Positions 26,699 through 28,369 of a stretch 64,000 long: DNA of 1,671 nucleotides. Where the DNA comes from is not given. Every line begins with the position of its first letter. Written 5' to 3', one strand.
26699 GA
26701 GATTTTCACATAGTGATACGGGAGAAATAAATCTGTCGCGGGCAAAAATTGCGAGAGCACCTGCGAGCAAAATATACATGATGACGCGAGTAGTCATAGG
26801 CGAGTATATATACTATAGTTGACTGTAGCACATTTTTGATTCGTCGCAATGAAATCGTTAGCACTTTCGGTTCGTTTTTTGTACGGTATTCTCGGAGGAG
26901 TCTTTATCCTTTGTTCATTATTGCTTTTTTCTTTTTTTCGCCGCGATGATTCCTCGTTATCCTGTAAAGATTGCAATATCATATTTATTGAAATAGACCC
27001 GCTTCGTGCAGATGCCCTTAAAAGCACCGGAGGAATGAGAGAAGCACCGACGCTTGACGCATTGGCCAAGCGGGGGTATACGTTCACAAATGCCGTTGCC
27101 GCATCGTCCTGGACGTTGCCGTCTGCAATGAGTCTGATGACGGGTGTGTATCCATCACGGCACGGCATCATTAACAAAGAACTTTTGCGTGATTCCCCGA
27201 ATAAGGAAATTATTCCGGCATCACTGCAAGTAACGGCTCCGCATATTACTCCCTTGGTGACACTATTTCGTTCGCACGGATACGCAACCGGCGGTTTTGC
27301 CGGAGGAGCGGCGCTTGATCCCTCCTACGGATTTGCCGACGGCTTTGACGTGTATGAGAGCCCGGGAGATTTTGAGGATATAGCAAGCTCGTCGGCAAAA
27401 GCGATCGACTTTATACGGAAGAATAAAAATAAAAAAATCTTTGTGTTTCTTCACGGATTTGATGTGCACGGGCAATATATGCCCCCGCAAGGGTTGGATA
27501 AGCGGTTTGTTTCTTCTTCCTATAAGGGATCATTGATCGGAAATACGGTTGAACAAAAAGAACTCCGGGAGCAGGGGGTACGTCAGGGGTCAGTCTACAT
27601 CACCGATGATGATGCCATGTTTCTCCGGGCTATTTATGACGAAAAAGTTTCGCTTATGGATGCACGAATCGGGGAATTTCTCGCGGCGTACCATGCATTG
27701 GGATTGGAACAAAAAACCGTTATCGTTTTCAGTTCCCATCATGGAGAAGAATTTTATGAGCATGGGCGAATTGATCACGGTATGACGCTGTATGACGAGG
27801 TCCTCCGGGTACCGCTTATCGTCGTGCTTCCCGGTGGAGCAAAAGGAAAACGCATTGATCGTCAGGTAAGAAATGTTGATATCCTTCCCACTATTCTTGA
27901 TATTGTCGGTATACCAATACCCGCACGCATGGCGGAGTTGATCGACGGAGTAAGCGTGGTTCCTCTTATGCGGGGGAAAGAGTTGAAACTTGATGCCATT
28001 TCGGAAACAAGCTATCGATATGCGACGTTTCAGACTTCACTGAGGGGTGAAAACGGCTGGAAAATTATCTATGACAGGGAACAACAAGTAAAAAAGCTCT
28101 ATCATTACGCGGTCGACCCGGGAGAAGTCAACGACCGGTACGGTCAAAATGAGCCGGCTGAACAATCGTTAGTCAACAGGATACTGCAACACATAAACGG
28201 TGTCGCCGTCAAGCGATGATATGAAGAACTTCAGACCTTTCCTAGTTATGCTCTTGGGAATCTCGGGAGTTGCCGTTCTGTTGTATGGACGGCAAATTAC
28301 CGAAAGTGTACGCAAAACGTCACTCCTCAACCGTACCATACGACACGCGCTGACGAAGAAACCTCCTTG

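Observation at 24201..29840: Three alkaline-phosphatase-superfamily ecto-enzymes with Thr nucleophiles inserted between map and infA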

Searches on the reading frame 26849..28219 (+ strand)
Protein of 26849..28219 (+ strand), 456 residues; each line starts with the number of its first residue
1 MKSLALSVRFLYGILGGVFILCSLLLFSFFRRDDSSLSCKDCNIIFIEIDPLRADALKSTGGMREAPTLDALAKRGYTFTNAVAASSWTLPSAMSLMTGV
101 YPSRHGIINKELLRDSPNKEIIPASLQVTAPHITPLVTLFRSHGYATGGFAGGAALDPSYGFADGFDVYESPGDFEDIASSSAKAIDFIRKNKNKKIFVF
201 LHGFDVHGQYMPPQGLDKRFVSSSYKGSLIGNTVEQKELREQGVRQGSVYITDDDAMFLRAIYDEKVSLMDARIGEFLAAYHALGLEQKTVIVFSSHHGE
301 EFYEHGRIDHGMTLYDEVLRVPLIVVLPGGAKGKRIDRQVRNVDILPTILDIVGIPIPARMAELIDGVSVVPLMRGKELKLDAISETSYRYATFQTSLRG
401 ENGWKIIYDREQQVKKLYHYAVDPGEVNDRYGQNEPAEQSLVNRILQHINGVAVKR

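Call 3: search_protein_families(library=pfam, proteins=[window:26849-28219:+], max_evalue=0.01)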
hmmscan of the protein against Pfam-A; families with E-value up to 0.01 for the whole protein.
window:26849-28219:+ (456 aa): 3 families
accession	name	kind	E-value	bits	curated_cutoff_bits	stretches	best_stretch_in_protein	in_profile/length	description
PF00884.28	Sulfatase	-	1.4e-31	110.4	25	1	43-355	2-301/301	Sulfatase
PF16347.10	SGSH_C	-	8.4e-15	55.7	29.3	1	304-448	2-147/154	N-sulphoglucosamine sulphohydrolase, C-terminal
PF01663.27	Phosphodiest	-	9.2e-14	52.2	23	1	45-303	2-224/342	Type I phosphodiesterase / nucleotide pyrophosphatase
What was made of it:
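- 26849..28219 (+): ORF B, 456 aa: anchored sulfatase-fold protein with Thr89 at the formylglycine position (T-L-P-S-A) and H-H in place of the D-N/D-H metal pair. PF00884 E 1e-31 plus SGSH_C (call 3).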

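Call 4: search_protein_families(library=ncbifam, proteins=[window:26849-28219:+], max_evalue=0.01)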
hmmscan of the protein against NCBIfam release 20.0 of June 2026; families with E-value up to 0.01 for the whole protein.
window:26849-28219:+ (456 aa): 8 families
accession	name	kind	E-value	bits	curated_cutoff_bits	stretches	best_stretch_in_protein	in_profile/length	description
NF010322.0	PRK13759.1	equivalog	4.3e-39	134.3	481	2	183-438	187-444/486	arylsulfatase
TIGR03417.1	chol_sulfatase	equivalog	6.5e-33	114.3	433.45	2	251-446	243-433/500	choline-sulfatase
NF045661.1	HdlasePehA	equivalog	7.1e-25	87.6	900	2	248-391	269-408/506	phosphoric/sulfuric ester hydrolase PehA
NF052527.1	Mn_arylsulf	exception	2.4e-22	79.5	850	2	183-435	185-436/479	manganese-dependent arylsulfatase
NF038075.1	fam_STM4013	hypoth_equivalog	1.2e-06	28.2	250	1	41-148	7-113/261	STM4013/SEN3800 family hydrolase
NF038282.1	LapC_YejM_PbgA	exception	4.2e-05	22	825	1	261-351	412-498/584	LPS biosynthesis-modulating metalloenzyme YejM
TIGR02335.1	hydr_PhnA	equivalog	0.00026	20.2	407.55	1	44-122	15-93/408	phosphonoacetate hydrolase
NF053595.1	LptchSynLtaSGpos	equivalog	0.00088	17.9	970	1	268-355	435-528/626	lipoteichoic acid synthase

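Call 5: search_solved_structures(query=window:26849-28219:+, max_evalue=0.001, show_alignments=3)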
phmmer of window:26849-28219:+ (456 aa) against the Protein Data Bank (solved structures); distinct sequences matched with E-value up to 0.001: 77 (the best 60 are shown).
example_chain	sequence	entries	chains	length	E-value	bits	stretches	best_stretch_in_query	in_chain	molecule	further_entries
7stt_A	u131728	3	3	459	5.2e-22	81.5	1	41-447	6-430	N-acetylgalactosamine-6-sulfatase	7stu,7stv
7p24_AAA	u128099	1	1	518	1.6e-21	79.9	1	263-435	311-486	Mucin-desulfating sulfatase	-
9ihk_D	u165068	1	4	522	6.7e-20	74.6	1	183-445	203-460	Sulfatase_S1_30A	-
7pth_A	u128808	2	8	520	1.1e-19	73.9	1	251-430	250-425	Choline sulfatase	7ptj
6fny_A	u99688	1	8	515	1.7e-19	73.3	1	251-430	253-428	Choline-sulfatase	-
6g5z_A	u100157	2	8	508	1.9e-19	73.1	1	251-430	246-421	Choline-sulfatase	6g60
5g2v_A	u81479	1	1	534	2.2e-19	72.8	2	257-439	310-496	N-ACETYLGLUCOSAMINE-6-SULFATASE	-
4upk_A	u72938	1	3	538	2.3e-19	72.8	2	252-377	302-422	PHOSPHONATE MONOESTER HYDROLASE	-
4uph_A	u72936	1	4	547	8.4e-18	67.6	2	251-378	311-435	SULFATASE (SULFURIC ESTER HYDROLASE) PROTEIN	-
6hhm_A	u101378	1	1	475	9e-18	67.5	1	242-360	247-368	Arylsulfatase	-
4upi_A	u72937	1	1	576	1.8e-17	66.6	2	266-382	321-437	SULFATASE FAMILY PROTEIN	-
6ust_A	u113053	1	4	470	5e-17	65.1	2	267-379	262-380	N-acetylgalactosamine 6-sulfate sulfatase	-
7oz8_AAA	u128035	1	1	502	3e-16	62.5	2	192-428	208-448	Choline-sulfatase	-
9fo1_A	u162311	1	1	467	3.9e-16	62.2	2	263-378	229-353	k-carrageenan sulfatase S1_16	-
8di0_A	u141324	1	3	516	5.7e-16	61.6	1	260-354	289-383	Arylsulfatase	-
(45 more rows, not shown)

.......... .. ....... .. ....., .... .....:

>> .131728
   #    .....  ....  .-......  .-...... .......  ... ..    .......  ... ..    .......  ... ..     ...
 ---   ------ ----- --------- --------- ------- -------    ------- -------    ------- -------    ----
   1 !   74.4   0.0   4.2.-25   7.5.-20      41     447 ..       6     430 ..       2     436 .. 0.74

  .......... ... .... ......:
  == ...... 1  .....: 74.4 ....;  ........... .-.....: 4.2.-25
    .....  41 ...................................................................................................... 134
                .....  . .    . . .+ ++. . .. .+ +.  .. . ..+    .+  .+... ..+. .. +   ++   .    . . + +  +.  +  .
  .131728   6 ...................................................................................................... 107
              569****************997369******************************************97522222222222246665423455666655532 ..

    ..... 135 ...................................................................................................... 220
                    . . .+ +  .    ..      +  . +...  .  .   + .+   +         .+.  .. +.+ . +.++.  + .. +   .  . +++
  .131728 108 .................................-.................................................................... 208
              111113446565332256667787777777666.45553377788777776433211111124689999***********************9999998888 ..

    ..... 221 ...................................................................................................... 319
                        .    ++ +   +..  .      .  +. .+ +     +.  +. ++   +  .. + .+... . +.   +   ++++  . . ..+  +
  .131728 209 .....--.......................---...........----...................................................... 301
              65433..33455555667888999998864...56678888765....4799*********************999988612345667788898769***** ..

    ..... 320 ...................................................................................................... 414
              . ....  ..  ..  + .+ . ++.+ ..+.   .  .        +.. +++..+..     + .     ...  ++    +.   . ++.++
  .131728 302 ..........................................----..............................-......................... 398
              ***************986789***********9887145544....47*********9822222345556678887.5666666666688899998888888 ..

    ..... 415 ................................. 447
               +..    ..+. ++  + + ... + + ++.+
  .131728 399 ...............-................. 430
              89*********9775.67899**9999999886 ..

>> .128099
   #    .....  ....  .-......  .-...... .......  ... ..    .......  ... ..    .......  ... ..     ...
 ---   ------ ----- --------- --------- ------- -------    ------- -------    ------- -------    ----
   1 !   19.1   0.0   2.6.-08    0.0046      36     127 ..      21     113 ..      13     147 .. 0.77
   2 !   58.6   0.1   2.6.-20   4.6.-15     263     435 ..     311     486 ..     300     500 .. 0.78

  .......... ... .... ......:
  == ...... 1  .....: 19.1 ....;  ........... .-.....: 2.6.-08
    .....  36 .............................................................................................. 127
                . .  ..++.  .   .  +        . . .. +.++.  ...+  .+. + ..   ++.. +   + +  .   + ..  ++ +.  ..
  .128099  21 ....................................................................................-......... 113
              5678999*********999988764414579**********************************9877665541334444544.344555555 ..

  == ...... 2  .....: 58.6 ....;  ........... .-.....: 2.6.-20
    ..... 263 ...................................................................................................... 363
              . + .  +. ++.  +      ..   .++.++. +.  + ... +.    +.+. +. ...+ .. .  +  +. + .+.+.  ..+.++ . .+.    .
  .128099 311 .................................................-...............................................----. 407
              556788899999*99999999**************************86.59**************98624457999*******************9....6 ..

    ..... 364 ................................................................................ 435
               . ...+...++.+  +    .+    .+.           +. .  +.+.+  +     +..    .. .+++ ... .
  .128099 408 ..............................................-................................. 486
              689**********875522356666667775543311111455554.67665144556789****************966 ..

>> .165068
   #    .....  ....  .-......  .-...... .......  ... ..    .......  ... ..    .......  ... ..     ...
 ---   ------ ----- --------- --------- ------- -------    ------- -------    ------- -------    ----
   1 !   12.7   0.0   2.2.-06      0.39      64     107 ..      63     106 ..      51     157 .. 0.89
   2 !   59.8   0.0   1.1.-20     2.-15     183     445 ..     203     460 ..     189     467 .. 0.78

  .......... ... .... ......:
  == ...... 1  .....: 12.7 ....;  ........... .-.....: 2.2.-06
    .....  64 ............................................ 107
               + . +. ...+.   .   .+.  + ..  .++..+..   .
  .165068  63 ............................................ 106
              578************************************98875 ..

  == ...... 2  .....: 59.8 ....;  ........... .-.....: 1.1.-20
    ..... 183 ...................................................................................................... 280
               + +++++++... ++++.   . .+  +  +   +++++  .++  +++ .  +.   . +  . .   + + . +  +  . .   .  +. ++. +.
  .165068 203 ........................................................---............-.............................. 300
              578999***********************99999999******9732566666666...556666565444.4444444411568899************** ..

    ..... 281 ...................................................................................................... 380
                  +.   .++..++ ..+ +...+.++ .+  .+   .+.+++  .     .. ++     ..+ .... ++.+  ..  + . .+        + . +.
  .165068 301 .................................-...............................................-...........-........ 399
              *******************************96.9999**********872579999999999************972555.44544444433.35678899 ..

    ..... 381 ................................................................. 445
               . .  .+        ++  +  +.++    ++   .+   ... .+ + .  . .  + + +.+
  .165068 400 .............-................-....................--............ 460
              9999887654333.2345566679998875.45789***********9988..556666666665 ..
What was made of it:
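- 26849..28219 (+): Alignment to 7stt (call 5).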
